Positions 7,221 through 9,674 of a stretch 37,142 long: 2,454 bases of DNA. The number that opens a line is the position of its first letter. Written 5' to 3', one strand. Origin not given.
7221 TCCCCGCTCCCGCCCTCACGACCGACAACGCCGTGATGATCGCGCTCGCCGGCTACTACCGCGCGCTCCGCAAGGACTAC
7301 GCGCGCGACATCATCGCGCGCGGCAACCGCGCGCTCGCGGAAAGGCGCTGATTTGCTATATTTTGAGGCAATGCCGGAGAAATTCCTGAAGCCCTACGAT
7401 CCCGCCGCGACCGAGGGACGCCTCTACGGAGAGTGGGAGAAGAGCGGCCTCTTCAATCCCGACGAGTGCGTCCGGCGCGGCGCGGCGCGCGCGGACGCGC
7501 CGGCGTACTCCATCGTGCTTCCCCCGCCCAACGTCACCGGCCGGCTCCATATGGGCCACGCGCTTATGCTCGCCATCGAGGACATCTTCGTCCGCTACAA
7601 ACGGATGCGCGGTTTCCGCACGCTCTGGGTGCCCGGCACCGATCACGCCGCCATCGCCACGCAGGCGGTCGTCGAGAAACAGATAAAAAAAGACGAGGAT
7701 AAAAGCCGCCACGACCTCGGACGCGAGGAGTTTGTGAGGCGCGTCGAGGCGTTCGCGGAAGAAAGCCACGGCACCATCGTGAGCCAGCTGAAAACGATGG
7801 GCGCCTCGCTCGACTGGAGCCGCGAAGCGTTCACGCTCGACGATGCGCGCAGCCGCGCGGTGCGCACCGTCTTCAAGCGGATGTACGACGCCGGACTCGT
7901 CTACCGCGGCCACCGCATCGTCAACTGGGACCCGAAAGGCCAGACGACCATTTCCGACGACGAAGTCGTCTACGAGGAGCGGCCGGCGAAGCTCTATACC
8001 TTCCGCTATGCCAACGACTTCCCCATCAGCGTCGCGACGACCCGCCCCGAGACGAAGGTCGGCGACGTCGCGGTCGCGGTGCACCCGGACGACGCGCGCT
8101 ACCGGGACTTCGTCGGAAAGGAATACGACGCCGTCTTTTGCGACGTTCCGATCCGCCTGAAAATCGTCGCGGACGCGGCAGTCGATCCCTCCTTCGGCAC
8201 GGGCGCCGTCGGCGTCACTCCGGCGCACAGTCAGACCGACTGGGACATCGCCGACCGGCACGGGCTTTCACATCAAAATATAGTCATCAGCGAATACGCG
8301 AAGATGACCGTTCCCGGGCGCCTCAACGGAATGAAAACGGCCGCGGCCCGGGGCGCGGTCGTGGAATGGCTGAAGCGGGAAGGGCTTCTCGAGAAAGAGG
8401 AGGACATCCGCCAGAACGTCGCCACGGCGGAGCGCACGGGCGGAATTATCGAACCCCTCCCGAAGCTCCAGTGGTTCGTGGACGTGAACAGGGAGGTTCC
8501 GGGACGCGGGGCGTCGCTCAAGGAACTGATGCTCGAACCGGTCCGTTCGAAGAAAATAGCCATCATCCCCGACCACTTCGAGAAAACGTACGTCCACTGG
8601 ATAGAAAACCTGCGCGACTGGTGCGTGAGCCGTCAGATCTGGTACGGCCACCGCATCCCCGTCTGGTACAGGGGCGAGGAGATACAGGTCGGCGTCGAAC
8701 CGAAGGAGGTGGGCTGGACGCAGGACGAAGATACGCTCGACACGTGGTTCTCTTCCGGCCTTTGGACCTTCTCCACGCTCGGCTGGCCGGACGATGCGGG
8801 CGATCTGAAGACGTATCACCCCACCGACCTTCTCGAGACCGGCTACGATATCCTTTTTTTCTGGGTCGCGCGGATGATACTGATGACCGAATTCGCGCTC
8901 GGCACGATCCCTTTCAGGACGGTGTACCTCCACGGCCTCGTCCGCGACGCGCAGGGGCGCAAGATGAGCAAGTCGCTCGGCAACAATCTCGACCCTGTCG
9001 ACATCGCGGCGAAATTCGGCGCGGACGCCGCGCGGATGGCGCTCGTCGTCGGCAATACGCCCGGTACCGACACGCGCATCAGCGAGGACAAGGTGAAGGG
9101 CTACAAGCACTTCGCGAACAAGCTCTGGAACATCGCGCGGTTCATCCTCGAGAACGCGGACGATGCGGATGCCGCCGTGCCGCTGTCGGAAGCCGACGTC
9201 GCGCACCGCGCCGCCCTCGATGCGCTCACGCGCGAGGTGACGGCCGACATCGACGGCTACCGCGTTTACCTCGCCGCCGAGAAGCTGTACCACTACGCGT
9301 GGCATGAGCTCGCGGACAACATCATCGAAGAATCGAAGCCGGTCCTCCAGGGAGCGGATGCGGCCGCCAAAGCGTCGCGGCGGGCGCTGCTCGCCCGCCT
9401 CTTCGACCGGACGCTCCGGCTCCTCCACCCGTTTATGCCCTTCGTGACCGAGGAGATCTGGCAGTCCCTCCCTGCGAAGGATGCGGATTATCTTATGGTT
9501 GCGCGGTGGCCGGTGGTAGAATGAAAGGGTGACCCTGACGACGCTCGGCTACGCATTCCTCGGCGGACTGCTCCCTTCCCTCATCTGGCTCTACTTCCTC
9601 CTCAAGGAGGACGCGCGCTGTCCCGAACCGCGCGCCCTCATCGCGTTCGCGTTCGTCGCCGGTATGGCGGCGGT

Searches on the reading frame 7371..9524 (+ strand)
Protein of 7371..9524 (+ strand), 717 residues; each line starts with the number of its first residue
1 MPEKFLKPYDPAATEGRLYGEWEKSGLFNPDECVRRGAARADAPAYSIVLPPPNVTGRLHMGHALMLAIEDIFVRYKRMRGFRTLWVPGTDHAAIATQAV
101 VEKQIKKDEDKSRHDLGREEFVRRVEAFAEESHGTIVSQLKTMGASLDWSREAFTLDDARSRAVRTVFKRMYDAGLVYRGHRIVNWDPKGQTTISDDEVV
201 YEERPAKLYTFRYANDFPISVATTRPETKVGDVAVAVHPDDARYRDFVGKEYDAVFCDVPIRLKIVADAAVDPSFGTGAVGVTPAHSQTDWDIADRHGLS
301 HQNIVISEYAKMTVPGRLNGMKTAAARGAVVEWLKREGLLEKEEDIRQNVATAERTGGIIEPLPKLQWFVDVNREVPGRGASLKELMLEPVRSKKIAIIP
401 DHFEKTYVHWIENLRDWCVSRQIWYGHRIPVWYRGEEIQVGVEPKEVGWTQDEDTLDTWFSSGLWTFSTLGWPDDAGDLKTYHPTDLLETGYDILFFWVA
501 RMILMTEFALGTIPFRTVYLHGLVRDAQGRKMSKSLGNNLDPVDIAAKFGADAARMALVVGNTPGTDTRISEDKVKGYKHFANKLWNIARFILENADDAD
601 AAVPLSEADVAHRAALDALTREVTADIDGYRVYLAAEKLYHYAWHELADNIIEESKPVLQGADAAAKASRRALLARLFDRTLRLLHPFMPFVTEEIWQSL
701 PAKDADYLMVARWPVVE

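Call 60: list_cluster_members(proteins=[window:7371-9524:+, window:2738-3397:+, window:1005-1847:+])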
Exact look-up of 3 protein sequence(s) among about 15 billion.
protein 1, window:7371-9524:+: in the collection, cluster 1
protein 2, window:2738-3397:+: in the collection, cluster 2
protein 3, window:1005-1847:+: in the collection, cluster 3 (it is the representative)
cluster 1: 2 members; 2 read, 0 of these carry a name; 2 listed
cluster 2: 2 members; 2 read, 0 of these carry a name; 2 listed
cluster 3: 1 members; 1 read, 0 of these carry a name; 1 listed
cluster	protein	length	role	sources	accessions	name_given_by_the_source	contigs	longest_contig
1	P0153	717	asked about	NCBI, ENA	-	-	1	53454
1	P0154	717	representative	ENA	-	-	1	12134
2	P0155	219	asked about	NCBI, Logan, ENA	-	-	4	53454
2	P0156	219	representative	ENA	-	-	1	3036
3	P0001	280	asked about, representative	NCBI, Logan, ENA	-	-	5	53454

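Call 61: find_encoding_contigs(protein=P0156, flank=5000, max_places=4)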
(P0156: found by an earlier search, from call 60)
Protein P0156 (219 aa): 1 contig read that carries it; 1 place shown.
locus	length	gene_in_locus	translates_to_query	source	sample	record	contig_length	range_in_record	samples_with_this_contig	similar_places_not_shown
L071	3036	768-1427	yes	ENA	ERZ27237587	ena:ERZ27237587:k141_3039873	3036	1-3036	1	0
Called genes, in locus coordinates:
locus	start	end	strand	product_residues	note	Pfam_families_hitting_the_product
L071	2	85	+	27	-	?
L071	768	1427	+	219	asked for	PF01471:PG_binding_1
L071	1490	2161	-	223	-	-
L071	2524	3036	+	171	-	?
